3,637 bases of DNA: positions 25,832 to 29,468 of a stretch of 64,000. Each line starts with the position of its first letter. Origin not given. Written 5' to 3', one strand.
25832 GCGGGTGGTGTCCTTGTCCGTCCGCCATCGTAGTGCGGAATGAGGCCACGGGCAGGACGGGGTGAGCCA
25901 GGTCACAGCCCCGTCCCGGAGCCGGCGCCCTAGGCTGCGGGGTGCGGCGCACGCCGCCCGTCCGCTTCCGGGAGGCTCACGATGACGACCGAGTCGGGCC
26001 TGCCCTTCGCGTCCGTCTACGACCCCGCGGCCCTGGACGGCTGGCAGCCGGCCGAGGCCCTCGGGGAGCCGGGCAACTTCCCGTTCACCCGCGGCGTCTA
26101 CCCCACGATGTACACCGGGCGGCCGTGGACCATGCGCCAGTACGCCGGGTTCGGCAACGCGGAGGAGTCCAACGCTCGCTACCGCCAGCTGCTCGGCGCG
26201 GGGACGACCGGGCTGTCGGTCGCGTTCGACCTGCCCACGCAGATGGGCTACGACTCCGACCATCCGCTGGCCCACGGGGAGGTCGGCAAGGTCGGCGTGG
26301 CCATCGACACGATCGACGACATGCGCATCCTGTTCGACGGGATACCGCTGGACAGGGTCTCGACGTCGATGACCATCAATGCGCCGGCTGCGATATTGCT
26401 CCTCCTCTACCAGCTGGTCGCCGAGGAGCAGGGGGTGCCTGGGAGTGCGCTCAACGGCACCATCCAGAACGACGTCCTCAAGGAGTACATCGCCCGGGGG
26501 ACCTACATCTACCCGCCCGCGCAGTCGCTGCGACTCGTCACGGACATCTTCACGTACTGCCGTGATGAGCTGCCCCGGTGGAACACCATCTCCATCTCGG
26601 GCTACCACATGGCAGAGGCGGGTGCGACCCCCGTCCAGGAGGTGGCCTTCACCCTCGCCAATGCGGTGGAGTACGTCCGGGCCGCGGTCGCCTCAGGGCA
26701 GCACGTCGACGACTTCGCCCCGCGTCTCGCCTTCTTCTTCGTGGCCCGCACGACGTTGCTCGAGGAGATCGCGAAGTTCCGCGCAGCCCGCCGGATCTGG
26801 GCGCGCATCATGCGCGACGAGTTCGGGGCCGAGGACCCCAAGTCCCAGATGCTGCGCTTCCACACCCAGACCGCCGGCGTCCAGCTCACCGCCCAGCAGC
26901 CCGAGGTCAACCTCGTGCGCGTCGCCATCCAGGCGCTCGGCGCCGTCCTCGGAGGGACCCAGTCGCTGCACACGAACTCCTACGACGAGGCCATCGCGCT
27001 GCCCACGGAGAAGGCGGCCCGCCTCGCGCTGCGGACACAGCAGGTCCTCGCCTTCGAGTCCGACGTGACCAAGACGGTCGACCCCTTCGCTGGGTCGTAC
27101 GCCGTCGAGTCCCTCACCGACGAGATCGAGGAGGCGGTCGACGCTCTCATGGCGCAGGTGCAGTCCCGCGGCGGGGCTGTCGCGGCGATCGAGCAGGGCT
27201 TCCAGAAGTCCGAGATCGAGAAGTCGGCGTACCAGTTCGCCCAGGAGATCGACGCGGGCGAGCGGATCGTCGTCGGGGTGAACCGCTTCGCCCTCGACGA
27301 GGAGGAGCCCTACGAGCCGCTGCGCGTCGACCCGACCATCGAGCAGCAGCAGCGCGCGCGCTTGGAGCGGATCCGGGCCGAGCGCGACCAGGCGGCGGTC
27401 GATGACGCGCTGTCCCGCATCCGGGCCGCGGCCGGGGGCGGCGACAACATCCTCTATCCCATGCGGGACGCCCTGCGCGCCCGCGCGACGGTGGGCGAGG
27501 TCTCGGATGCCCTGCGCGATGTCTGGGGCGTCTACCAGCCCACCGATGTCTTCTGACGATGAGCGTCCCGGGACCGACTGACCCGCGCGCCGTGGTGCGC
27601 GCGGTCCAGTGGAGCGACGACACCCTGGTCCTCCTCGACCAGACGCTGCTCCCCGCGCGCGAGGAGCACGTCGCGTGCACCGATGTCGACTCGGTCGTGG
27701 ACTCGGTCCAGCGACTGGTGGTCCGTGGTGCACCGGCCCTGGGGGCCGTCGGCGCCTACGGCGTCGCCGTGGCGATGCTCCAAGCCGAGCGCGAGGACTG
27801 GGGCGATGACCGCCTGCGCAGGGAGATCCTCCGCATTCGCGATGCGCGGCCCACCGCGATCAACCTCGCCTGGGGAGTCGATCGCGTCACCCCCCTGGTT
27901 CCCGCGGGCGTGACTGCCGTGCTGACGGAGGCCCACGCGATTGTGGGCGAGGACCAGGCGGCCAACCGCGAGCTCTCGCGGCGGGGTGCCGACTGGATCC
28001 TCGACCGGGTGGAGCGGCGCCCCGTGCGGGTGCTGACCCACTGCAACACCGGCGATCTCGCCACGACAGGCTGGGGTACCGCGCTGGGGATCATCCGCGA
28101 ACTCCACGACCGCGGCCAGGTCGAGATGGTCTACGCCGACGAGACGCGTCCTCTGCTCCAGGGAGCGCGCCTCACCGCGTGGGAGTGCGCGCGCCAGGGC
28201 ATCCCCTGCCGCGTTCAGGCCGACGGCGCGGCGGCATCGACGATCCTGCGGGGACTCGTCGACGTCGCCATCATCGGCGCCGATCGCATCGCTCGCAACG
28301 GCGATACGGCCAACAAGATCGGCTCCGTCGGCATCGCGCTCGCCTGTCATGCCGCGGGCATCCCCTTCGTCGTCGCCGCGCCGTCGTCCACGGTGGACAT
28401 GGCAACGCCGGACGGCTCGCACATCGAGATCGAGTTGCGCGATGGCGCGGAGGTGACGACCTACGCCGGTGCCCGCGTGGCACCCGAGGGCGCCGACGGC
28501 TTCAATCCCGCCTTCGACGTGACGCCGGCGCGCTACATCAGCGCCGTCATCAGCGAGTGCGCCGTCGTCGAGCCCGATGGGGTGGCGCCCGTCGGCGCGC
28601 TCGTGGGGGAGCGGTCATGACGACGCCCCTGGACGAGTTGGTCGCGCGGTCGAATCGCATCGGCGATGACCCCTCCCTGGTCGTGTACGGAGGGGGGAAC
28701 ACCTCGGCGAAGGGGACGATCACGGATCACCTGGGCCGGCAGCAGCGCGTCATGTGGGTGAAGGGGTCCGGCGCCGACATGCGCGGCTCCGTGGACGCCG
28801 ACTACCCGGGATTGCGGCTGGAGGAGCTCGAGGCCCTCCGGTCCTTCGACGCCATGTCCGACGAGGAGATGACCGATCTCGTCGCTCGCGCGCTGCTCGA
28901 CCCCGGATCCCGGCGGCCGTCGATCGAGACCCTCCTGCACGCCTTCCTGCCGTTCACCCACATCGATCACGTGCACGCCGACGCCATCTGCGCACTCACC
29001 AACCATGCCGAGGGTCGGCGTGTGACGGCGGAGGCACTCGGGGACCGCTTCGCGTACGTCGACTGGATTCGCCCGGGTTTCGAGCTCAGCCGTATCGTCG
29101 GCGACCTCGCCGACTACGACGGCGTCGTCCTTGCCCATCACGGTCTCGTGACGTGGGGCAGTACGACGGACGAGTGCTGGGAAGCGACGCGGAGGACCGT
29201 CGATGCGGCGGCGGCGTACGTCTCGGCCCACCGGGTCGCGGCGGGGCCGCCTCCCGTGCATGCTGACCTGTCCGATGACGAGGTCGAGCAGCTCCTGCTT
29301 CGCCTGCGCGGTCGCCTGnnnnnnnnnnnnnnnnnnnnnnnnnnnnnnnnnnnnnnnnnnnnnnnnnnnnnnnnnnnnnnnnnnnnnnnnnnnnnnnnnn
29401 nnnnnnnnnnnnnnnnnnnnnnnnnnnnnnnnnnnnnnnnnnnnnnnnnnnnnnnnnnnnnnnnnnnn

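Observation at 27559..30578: mtnA translationally coupled to a class II aldolase-SDR fusion: candidate fused DHAP-shunt-like branch of MTA / 5'-deoxyadenosine salvage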

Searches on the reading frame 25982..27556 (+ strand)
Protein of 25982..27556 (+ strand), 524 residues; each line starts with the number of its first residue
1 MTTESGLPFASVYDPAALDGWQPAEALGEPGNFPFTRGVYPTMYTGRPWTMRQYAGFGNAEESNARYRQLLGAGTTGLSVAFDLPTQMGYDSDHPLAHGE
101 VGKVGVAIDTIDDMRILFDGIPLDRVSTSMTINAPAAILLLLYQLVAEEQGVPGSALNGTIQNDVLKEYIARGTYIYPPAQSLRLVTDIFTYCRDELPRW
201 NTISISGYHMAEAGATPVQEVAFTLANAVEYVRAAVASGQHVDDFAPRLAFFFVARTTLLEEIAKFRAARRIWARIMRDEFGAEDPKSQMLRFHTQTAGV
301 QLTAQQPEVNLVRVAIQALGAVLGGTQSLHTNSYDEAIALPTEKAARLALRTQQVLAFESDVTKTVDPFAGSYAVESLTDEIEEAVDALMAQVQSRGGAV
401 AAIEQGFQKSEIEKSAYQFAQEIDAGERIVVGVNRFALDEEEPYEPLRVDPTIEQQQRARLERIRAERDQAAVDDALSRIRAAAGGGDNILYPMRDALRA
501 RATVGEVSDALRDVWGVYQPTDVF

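Call 6: search_protein_families(library=pfam, proteins=[window:25982-27556:+])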
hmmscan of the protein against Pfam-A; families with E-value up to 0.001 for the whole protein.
window:25982-27556:+ (524 aa): 1 family
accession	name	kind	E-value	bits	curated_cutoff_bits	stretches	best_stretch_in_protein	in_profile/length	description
PF01642.28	MM_CoA_mutase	-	5.6e-223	741.6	22.1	1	2-516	1-512/512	Methylmalonyl-CoA mutase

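Call 7: search_protein_families(library=ncbifam, proteins=[window:25982-27556:+])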
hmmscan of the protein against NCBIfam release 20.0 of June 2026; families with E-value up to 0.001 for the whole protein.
window:25982-27556:+ (524 aa): 4 families
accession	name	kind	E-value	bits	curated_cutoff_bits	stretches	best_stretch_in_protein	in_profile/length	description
TIGR00641.1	acid_CoA_mut_N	subfamily_domain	7.6e-231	766.9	303.8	1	2-520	2-524/528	methylmalonyl-CoA mutase N-terminal domain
NF006944.0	PRK09426.1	equivalog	1.4e-204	681.1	876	1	3-519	37-552/721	methylmalonyl-CoA mutase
NF045497.1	IsobCoAmut_IcmF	equivalog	3.6e-104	349.5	1500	2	157-519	708-1073/1076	fused isobutyryl-CoA mutase/GTPase IcmF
TIGR00642.1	mmCoA_mut_beta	equivalog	6.5e-53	179.9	617.25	1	5-437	48-451/620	methylmalonyl-CoA mutase small subunit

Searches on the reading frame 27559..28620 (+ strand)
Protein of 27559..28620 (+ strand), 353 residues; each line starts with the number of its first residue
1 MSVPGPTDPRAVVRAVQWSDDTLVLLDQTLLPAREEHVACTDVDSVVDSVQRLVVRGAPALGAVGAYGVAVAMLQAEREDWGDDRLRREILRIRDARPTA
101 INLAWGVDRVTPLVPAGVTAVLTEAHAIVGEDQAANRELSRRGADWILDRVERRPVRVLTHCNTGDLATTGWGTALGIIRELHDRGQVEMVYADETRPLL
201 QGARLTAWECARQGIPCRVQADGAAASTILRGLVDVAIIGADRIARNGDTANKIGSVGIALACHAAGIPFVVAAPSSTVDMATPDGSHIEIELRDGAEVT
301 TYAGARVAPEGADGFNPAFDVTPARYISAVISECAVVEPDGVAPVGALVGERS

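Call 6: search_protein_families(library=pfam, proteins=[window:27559-28620:+])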
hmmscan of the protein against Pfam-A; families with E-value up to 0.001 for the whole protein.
window:27559-28620:+ (353 aa): 1 family
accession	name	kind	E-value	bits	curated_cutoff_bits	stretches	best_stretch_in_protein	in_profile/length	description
PF01008.23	IF-2B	-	4.8e-60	203.6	22.4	1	55-339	2-280/280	Initiation factor 2 subunit family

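Call 7: search_protein_families(library=ncbifam, proteins=[window:27559-28620:+])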
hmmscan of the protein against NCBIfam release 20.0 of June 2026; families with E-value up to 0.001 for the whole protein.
window:27559-28620:+ (353 aa): 8 families
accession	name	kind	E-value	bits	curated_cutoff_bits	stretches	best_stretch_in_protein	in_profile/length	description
TIGR00512.1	salvage_mtnA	equivalog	2.9e-117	391.4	279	1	14-338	1-334/335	S-methyl-5-thioribose-1-phosphate isomerase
NF004326.0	PRK05720.1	subfamily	7.1e-114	380.3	271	1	13-345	10-348/358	s-methyl-5-thioribose-1-phosphate isomerase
TIGR00524.1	eIF-2B_rel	subfamily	1.4e-89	300.2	185.85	1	40-339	1-303/303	S-methyl-5-thioribose-1-phosphate isomerase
NF004700.0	PRK06036.1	equivalog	1.1e-82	277.8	528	1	14-339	2-330/339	S-methyl-5-thioribose-1-phosphate isomerase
NF004436.0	PRK05772.1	equivalog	6.4e-67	226.3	521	1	13-339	16-351/363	S-methyl-5-thioribose-1-phosphate isomerase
TIGR00511.1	ribulose_e2b2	equivalog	1.7e-37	129.3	314.1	1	43-342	2-291/301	ribose 1,5-bisphosphate isomerase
NF006210.0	PRK08335.1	equivalog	1e-15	57.8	339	1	42-339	5-271/275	translation initiation factor IF-2B subunit alpha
NF004994.0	PRK06372.1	equivalog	2.6e-08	33.6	249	1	183-340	104-249/253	translation initiation factor IF-2B subunit delta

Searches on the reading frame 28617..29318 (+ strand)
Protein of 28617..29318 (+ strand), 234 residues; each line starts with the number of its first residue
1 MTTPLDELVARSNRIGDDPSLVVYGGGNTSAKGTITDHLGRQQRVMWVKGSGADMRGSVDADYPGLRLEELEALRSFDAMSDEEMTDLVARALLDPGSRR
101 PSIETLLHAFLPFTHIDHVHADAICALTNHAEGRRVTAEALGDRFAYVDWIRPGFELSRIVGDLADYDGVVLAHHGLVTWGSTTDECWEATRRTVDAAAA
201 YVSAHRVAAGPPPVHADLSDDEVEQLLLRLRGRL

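Call 56: search_solved_structures(query=window:28617-29318:+, max_evalue=10, show_alignments=5)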
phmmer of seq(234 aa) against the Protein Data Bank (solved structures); distinct sequences matched with E-value up to 10: 4.
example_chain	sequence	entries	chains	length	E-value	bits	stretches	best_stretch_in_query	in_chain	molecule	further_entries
3m4r_A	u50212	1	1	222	2e-39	138.6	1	4-199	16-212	Uncharacterized protein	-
2opi_A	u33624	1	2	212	0.0073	19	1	114-191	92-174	L-fuculose-1-phosphate aldolase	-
8iqa_A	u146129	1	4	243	0.028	17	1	71-219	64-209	Aldolase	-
8il8_A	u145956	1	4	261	0.035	16.7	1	71-219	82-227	Aldolase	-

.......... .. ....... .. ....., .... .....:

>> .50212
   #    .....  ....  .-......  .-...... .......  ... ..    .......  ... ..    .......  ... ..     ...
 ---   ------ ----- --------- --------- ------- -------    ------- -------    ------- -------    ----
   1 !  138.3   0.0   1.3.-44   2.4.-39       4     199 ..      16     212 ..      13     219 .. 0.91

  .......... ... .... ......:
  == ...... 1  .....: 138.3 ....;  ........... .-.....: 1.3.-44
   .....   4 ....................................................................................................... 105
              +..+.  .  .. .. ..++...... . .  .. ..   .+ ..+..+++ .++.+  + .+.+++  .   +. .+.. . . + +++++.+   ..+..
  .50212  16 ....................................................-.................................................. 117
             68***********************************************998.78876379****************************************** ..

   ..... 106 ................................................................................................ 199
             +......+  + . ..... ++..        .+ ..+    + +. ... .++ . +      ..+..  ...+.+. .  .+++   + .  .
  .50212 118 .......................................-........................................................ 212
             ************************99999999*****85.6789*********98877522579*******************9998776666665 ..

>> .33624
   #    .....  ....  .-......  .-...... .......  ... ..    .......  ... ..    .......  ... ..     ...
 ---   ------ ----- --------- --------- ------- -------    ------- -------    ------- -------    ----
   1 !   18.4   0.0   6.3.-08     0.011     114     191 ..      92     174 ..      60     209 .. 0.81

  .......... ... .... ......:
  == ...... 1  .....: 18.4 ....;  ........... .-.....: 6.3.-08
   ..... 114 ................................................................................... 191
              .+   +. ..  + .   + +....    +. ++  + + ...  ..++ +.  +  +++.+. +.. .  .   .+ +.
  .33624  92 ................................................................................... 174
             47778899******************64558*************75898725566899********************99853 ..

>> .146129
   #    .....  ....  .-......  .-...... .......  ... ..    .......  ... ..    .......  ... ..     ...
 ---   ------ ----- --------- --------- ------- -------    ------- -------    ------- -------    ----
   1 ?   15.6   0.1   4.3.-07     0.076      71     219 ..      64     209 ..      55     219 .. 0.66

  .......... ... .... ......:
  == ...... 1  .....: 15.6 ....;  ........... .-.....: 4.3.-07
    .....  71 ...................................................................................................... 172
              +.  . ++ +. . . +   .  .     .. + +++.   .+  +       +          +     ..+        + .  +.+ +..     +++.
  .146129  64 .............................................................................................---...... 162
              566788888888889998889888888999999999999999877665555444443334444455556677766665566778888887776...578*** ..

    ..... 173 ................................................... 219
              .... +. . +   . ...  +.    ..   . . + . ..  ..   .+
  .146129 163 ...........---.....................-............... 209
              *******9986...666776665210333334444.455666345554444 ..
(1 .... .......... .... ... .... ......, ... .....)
